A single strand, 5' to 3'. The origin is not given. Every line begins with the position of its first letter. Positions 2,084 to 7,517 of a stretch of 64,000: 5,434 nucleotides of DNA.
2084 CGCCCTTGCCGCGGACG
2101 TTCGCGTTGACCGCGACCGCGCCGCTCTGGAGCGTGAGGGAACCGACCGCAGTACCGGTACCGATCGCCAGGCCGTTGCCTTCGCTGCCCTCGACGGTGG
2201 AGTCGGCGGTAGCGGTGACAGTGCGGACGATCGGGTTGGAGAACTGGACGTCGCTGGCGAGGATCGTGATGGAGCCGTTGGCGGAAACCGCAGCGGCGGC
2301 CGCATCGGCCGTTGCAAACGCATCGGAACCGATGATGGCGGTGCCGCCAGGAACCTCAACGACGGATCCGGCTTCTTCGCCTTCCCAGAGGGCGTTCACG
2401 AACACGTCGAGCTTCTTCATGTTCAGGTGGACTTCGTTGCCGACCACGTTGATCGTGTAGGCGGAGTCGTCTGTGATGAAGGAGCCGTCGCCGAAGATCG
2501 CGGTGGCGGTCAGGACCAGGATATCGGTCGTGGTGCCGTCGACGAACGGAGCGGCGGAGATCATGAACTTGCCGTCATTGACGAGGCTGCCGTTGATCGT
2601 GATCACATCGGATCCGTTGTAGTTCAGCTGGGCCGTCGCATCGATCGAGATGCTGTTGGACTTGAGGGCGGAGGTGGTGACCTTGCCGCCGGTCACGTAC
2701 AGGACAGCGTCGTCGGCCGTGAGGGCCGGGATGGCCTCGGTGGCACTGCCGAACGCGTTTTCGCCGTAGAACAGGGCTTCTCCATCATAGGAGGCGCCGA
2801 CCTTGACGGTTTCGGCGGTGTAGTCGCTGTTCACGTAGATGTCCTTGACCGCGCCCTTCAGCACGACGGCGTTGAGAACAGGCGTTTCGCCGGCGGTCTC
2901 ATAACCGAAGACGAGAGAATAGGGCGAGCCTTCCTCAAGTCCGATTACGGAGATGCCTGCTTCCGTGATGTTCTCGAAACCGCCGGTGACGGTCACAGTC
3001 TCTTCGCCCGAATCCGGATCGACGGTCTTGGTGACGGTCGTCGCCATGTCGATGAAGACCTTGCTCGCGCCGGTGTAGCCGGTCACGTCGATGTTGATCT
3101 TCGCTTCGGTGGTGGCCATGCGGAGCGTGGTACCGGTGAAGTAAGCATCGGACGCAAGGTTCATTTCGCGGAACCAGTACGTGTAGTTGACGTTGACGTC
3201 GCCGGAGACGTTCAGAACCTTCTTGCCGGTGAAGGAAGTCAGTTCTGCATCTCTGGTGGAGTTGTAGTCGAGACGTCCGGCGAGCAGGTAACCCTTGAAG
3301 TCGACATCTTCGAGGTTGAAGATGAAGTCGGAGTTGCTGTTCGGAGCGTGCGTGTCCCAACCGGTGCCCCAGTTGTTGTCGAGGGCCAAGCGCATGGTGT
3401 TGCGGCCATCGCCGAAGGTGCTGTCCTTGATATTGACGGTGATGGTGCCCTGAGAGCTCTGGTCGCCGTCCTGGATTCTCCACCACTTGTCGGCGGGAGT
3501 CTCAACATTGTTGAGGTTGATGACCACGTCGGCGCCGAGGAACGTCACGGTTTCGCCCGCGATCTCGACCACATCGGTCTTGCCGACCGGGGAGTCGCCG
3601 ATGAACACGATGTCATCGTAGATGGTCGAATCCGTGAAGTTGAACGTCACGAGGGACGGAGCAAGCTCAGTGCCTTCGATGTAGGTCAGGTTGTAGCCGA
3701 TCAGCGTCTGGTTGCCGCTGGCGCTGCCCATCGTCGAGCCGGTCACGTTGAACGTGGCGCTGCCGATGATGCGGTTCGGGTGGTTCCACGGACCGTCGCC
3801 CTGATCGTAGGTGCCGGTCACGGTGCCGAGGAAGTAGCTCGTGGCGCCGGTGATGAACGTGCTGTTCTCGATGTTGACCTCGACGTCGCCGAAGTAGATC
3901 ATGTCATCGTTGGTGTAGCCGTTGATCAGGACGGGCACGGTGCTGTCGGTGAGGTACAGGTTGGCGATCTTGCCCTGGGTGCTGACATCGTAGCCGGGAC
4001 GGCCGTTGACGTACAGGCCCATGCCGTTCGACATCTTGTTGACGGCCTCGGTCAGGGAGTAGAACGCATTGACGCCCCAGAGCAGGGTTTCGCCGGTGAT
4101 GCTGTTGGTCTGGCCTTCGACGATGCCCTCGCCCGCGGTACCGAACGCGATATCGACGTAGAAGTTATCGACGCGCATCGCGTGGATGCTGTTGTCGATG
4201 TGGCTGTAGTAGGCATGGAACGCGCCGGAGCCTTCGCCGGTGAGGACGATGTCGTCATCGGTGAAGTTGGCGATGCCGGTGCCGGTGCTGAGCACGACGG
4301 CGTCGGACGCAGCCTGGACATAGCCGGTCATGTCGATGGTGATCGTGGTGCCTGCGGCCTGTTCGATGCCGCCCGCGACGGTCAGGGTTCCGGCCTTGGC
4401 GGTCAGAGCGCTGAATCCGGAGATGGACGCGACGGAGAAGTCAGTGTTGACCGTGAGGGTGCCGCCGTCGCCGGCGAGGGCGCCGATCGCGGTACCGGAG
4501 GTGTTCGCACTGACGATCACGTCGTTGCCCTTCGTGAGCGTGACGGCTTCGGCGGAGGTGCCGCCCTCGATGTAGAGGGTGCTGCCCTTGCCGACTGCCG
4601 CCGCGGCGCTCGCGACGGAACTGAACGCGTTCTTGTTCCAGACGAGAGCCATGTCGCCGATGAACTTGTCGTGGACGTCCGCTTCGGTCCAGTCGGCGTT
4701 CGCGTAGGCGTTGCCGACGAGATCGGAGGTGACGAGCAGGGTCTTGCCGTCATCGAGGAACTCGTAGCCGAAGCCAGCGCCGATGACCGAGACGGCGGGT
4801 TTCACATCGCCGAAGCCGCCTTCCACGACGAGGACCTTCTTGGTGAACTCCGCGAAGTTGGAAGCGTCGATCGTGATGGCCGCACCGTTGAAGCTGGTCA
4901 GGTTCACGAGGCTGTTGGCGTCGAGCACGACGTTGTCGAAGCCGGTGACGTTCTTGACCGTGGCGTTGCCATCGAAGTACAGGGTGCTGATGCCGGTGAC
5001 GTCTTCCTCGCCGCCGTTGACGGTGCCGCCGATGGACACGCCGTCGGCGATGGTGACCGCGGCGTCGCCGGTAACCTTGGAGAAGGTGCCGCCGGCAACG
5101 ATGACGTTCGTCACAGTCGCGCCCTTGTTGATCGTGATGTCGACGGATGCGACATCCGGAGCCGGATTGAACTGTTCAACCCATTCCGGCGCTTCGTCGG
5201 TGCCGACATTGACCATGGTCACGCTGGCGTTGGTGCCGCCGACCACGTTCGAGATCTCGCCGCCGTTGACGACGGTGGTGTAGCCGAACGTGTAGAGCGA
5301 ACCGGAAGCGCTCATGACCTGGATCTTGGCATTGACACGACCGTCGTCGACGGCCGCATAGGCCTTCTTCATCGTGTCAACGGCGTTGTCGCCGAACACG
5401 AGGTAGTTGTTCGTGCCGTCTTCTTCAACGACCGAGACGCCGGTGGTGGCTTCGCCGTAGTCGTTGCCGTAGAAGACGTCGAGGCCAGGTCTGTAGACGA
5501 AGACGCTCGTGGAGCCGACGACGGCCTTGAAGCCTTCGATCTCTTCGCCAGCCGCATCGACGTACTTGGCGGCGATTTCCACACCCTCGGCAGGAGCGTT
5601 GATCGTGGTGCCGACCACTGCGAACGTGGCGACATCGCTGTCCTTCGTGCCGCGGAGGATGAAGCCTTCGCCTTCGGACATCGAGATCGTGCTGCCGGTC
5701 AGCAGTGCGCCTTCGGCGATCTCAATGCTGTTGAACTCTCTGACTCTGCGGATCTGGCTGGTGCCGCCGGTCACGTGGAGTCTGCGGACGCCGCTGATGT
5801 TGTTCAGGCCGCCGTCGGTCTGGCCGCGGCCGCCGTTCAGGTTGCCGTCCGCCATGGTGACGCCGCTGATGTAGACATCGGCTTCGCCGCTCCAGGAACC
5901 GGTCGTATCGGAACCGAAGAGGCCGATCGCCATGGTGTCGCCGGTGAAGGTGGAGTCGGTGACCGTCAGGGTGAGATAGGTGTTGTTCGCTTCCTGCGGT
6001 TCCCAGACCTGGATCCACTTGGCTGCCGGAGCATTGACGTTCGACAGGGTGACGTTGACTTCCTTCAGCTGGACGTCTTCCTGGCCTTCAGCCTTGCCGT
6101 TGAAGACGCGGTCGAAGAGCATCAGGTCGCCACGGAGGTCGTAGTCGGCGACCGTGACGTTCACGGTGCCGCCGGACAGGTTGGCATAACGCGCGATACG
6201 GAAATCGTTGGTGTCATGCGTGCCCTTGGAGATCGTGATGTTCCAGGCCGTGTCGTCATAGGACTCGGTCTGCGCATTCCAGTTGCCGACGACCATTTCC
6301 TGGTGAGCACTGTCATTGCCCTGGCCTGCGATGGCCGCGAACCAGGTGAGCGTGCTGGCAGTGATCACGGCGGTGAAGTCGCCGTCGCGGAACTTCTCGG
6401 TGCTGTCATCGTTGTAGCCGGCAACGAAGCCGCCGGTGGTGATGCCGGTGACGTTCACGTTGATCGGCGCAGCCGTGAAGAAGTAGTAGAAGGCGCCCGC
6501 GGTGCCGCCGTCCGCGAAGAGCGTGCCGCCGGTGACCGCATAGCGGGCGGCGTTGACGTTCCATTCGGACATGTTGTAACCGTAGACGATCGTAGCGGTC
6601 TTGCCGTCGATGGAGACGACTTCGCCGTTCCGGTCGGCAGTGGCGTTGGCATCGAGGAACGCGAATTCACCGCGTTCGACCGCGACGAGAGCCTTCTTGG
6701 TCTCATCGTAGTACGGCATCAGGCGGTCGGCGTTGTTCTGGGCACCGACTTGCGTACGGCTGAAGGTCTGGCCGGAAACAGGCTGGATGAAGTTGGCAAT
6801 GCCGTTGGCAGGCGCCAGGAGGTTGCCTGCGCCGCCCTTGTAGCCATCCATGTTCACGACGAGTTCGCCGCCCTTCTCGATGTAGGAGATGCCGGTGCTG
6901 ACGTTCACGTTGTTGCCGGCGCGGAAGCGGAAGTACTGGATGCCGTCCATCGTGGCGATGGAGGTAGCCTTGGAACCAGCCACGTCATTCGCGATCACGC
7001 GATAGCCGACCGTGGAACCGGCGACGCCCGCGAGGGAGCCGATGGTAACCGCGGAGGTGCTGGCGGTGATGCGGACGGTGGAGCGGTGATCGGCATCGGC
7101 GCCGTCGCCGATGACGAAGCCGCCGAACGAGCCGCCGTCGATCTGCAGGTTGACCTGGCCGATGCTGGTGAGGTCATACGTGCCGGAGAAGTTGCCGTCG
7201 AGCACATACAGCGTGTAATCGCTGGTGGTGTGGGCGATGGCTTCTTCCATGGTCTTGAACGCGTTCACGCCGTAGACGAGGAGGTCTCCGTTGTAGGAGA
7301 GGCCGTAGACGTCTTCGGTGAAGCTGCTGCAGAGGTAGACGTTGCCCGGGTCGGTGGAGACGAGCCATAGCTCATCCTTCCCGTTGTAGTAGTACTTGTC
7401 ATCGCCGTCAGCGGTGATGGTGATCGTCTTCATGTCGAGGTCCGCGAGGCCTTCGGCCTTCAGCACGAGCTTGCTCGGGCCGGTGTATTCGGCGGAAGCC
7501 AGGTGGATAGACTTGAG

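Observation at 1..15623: Hidden giant minus-strand gene; the three huge plus-strand ORFs are its antisense shadow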

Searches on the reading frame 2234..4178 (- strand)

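Call 40: predict_structure(alignment_id=A3)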
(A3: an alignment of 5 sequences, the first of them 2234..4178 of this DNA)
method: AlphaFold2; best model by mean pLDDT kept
length: 648 residues; sequences in the alignment: 5
mean_pLDDT: 82.7   pTM: 0.80
mean pLDDT of the five models: 82.7, 81.0, 76.6, 75.5, 65.9
residues with pLDDT >= 90: 247; 70-90: 279; 50-70: 98; < 50: 24
segments of 3 or more residues with pLDDT < 50: 122-131, 270-277, 305-309
pLDDT, mean of each block of 10 residues (from residue 1): 75 61 71 79 83 81 73 84 63 82 83 64 40 72 91 67 76 90 90 75 80 90 93 77 91 90 74 47 92 93 56 78 98 94 95 92 90 93 89 88 93 86 85 89 91 92 91 94 88 95 90 96 93 97 81 93 95 89 85 83 83 80 79 62 58
secondary structure, 60 per line:
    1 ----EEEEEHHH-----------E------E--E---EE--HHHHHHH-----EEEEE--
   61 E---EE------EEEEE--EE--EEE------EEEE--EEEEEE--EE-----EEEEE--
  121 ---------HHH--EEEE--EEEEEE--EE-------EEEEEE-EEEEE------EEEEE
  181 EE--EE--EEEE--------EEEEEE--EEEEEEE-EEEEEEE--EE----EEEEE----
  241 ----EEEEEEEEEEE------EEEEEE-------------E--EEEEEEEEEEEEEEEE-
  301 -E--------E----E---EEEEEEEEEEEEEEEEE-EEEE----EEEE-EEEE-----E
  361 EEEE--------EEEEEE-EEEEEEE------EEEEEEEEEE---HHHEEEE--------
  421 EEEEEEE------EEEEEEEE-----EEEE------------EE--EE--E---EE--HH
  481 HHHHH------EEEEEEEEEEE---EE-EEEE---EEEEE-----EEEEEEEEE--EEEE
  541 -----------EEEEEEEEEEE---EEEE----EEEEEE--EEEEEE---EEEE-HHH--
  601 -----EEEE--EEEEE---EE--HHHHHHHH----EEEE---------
elements in order: E5-9 H42-48 E54-58 E73-77 E84-86 E93-96 E99-104 E114-118 E135-138 E141-146 E158-163 E165-169 E176-182 E189-192 E201-206 E209-215 E217-223 E232-236 E245-255 E262-267 E284-299 E320-336 E338-341 E346-349 E351-354 E360-364 E373-378 E380-386 E393-402 E409-412 E421-427 E434-441 E447-450 H479-485 E492-502 E509-512 E516-520 E526-534 E537-540 E552-562 E566-569 E574-579 E582-587 E591-594 E606-609 E612-616 H624-631 E636-639
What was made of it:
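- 2427..15623 (-): Modules 1-13 (aa 1-4399). Each starts with the cap motif Y-[VF]-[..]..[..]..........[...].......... (a strand, a loop, then a short helix), followed by an all-beta solenoid-like run of 147-1,052 aa. AlphaFold model of aa 3816-4463 has pLDDT 82.7, is all-beta, and has helices exactly at the cap motifs (call 40).
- Confident all-beta model with helices at the caps (call 40). The body model rests on a 5-sequence alignment (call 40).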

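Call 44: search_protein_representatives(protein=window:2234-4178:-)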
Query: 648 residues. Proteins with E-value up to 0.001 (for the whole library): 13; up to 1e-10: 9; up to 1e-30: 8. The best 13 are listed.
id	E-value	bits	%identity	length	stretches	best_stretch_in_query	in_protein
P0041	0.0e+00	1402.5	54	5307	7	1-648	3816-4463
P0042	1.3e-184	631.6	40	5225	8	1-647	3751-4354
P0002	1.4e-155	535.7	51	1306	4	1-380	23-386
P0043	2.4e-152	525.0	38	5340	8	2-647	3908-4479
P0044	3.4e-142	491.5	37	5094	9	2-648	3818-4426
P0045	1.1e-97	344.5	34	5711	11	1-648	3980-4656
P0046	2.3e-63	231.1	41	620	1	29-566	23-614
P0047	2.1e-32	128.8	52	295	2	1-90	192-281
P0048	2.1e-21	92.5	44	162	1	400-568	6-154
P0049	2.0e-09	53.0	35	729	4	1-38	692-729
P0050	1.4e-07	46.8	49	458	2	589-647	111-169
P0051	1.2e-06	43.7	47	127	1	4-87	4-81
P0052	8.8e-05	37.6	58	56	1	591-633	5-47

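Call 46: find_encoding_contigs(protein=P0041, flank=10000, max_places=4)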
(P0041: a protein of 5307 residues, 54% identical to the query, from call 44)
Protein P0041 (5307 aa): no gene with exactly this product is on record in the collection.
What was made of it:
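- Tried and rejected: The contig holding P0041 could not be retrieved (call 46).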

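Call 48: list_cluster_members(proteins=[P0041, P0042, P0043, P0044, P0045])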
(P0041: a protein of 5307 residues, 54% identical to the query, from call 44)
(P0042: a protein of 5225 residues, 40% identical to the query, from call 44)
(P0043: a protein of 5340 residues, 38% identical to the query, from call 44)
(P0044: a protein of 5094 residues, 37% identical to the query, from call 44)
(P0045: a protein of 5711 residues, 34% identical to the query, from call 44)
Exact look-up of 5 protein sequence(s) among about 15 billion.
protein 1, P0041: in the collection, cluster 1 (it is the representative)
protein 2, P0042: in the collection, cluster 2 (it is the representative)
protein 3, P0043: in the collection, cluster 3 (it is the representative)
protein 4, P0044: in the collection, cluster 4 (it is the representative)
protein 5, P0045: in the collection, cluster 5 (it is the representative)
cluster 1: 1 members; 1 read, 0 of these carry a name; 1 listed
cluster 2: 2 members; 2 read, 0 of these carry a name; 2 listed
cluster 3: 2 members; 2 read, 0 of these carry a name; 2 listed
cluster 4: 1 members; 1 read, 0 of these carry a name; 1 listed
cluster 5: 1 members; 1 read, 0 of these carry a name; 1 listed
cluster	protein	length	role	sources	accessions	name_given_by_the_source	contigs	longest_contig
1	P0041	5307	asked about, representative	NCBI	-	-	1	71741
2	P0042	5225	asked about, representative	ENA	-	-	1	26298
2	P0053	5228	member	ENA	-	-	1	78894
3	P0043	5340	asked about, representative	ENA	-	-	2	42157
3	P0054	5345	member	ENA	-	-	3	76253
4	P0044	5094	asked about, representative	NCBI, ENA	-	-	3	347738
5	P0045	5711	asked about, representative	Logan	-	-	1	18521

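Call 49: find_encoding_contigs(protein=P0044, flank=10000, max_places=2)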
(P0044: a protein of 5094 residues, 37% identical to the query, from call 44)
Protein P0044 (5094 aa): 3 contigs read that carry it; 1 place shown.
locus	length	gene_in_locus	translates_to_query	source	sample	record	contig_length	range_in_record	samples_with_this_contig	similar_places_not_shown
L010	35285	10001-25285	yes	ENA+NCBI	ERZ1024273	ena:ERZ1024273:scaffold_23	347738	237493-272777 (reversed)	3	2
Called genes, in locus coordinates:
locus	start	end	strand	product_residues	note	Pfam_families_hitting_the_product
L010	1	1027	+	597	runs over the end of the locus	-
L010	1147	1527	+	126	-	PF04342:DMT_6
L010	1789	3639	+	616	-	PF00884:Sulfatase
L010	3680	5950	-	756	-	PF00324:AA_permease, PF03522:SLC12 (weak)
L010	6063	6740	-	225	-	PF02698:DUF218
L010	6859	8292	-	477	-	PF03629:SASA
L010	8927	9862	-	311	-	-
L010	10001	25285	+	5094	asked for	-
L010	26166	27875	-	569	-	PF04616:Glyco_hydro_43, PF16369:GH43_C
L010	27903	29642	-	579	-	PF04616:Glyco_hydro_43, PF16369:GH43_C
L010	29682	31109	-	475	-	PF00724:Oxidored_FMN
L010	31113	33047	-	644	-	PF00890:FAD_binding_2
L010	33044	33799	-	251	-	PF00106:adh_short, PF01370:Epimerase (faint), PF08659:KR, PF13561:adh_short_C2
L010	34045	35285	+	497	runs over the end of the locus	PF02463:SMC_N (faint), PF00005:ABC_tran, PF13304:AAA_21 (faint), PF00005:ABC_tran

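Call 50: find_encoding_contigs(protein=P0054, flank=10000, max_places=2)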
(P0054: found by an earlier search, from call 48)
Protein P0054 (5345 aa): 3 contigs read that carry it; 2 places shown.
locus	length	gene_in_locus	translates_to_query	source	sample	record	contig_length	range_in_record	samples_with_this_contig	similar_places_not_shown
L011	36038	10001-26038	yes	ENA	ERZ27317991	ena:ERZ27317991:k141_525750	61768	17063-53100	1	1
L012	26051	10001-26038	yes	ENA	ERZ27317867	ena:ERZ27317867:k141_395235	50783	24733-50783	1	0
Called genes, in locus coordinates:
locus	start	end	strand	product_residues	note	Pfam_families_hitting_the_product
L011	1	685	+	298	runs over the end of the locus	PF00482:T2SSF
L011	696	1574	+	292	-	PF00482:T2SSF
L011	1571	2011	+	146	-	PF02643:DUF192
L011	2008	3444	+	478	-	PF16697:Yop-YscD_cpl, PF00498:FHA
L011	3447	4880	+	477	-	PF08308:PEGA, PF13715:CarbopepD_reg_2 (faint), PF22820:TcaA_3rd_4th (faint), PF13620:CarboxypepD_reg (faint), PF21226:MalQ_N (faint), PF08308:PEGA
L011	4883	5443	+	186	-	-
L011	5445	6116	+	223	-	PF02527:GidB, PF13847:Methyltransf_31, PF08242:Methyltransf_12 (weak), PF13649:Methyltransf_25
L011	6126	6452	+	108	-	-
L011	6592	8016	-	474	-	PF03629:SASA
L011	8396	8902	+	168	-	-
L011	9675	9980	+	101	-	-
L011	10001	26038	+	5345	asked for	-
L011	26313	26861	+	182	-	-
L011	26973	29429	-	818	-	PF13641:Glyco_tranf_2_3 (weak), PF13231:PMT_2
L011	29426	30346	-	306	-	PF00535:Glycos_transf_2 (weak)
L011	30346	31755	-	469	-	PF13489:Methyltransf_23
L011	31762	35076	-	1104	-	PF14307:Glyco_tran_WbsX, PF05045:RgpF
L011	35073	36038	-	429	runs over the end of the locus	PF00005:ABC_tran, PF14524:Wzt_C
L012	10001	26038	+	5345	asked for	-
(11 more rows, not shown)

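Call 51: find_encoding_contigs(protein=P0053, flank=10000, max_places=2)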
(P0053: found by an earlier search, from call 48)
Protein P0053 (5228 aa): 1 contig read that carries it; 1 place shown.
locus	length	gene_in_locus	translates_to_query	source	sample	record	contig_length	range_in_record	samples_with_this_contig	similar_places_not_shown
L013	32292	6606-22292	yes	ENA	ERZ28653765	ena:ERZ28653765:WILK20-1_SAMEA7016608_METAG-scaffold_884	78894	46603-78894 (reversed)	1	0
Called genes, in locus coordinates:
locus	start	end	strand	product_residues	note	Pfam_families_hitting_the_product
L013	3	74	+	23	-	?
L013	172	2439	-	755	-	PF00324:AA_permease, PF03522:SLC12 (weak)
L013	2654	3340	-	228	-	PF02698:DUF218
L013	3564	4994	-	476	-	PF03629:SASA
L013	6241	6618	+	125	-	-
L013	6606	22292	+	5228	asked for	PF01839:FG-GAP (faint), PF13517:FG-GAP_3 (weak)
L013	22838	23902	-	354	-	PF01264:Chorismate_synt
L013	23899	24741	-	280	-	PF01817:CM_2, PF01202:SKI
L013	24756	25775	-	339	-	PF18152:DAHP_snth_FXD, PF00793:DAHP_synth_1, PF03102:NeuB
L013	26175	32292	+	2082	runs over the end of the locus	PF16168:AIDA (weak), PF01839:FG-GAP (faint), PF16168:AIDA (weak), PF13517:FG-GAP_3 (weak)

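Call 52: fold_search(model_id=the predicted structure, library=pdb)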
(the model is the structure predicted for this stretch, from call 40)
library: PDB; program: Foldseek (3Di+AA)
matches with E <= 10: 93; with E <= 0.001: 0
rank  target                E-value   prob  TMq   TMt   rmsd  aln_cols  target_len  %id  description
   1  8bwk_C                5.9e-03  0.35  0.14  0.13  23.8       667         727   12  Metagenomic derived PL6 alginate lyase (released 2023-12-20)
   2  7o9q_B                5.5e-02  0.33  0.13  0.22  17.1       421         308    8  Crystal structure of the Awp1 (adhesin-like wall protein 1) A-domain from Candida glabrata (released 2021-12-15)
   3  7o77                  1.6e-01  0.08  0.13  0.12  23.7       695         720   10  Structure of the PL6 family alginate lyase Patl3640 from Pseudoalteromonas atlantica T6c (released 2021-07-28)
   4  7o9q_A                2.2e-01  0.14  0.14  0.22  17.2       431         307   10  Crystal structure of the Awp1 (adhesin-like wall protein 1) A-domain from Candida glabrata (released 2021-12-15)
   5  3eqn_A                2.6e-01  0.06  0.13  0.12  26.8       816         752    9  Crystal structure of beta-1,3-glucanase from Phanerochaete chrysosporium (Lam55A) (released 2009-02-03)
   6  6p5t_C                2.9e-01  0.14  0.21  0.19  15.3       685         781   13  Surface-layer (S-layer) RsaA protein from Caulobacter crescentus bound to strontium and iodide (released 2020-01-15)
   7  6p5t_A                2.9e-01  0.13  0.20  0.18  16.3       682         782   12  Surface-layer (S-layer) RsaA protein from Caulobacter crescentus bound to strontium and iodide (released 2020-01-15)
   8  6p5t_B                3.1e-01  0.13  0.19  0.17  15.9       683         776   12  Surface-layer (S-layer) RsaA protein from Caulobacter crescentus bound to strontium and iodide (released 2020-01-15)
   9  2iou_G                3.1e-01  0.08  0.13  0.15  18.1       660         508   10  Major Tropism Determinant P1 (Mtd-P1) Variant Complexed with Bordetella brochiseptica Virulence Factor Pertactin extra (released 2007-10-23)
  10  6bea                  3.2e-01  0.13  0.14  0.19  19.4       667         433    9  Crystal structure of the autotransporter UpaB from E. coli strain CFT073 (released 2019-04-10)
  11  7kob                  3.5e-01  0.10  0.12  0.19  19.3       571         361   10  Crystal structure of antigen 43b from Escherichia coli CFT073 (released 2022-03-09)
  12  4yel_A                3.8e-01  0.06  0.12  0.12  21.0       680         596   10  Tailspike protein double mutant D339A/E372A of E. coli bacteriophage HK620 in complex with hexasaccharide (released 2016-03-09)
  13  6z7p_A                4.4e-01  0.10  0.19  0.14  16.1       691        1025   11  Composite model of the Caulobacter crescentus S-layer bound to the O-antigen of lipopolysaccharide (released 2020-07-15)
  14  2x6y_A                5.7e-01  0.07  0.16  0.17  21.6       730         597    9  Tailspike protein mutant D339A of E.coli bacteriophage HK620 in complex with hexasaccharide (released 2011-03-02)
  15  5g5n_C                6.0e-01  0.09  0.15  0.23  12.6       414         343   10  Structure of the snake adenovirus 1 hexon-interlacing LH3 protein, methylmercury chloride derivative (released 2017-06-07)
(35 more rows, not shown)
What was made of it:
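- On Right-handed parallel beta-helix (pectate-lyase-like): Nearly all Foldseek neighbours are beta-helix proteins, but the best is E 5.9e-3 with TM <= 0.21 (call 52).
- Closest known: Beta-helical type V passengers and TpsA proteins. Same: They share the all-beta right-handed solenoid fold class, and these proteins dominate the structural neighbour list (call 52).
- Closest known: Caulobacter S-layer protein RsaA. Same: It is a weak structural neighbour (call 52).
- Structural neighbours are beta-helix adhesins, lyases and tailspikes (call 52). RsaA appears among the weak structural neighbours (call 52). Weak structural similarity to RsaA (call 52).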

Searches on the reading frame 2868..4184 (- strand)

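Call 75: search_protein_families(library=pfam, proteins=[window:2868-4184:-], max_evalue=1)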
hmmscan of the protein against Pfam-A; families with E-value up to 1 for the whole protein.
window:2868-4184:- (439 aa): 1 family
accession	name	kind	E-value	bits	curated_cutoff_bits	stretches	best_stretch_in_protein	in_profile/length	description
PF00018.34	SH3_1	-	0.12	12.5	22.9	1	213-247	14-45/48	SH3 domain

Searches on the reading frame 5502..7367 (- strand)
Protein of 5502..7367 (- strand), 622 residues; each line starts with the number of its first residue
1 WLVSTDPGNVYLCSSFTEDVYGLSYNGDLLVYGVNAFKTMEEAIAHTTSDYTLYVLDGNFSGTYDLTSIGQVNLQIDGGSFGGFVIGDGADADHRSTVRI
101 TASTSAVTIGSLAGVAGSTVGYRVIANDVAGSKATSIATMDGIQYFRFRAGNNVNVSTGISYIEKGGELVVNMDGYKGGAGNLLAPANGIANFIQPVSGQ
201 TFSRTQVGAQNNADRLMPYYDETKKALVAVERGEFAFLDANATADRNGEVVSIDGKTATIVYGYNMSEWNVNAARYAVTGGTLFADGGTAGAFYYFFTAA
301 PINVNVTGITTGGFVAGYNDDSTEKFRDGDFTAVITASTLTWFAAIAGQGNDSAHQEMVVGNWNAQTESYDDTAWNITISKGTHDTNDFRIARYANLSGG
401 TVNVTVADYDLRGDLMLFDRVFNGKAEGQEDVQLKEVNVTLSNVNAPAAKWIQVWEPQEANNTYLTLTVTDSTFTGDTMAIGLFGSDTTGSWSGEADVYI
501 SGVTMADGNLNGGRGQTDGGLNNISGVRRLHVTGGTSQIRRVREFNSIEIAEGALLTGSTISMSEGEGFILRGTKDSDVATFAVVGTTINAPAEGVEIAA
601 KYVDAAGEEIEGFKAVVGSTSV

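Call 75: search_protein_families(library=pfam, proteins=[window:5502-7367:-], max_evalue=1)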
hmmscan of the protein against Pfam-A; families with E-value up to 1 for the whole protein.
window:5502-7367:- (622 aa): 2 families
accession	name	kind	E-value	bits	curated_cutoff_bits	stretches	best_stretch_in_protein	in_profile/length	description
PF17647.6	DUF5518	-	0.047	14.2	27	1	293-348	14-71/116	Family of unknown function (DUF5518)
PF16369.11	GH43_C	-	0.048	14.6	23.4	0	56-104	43-92/100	C-terminal lipocalin-like domain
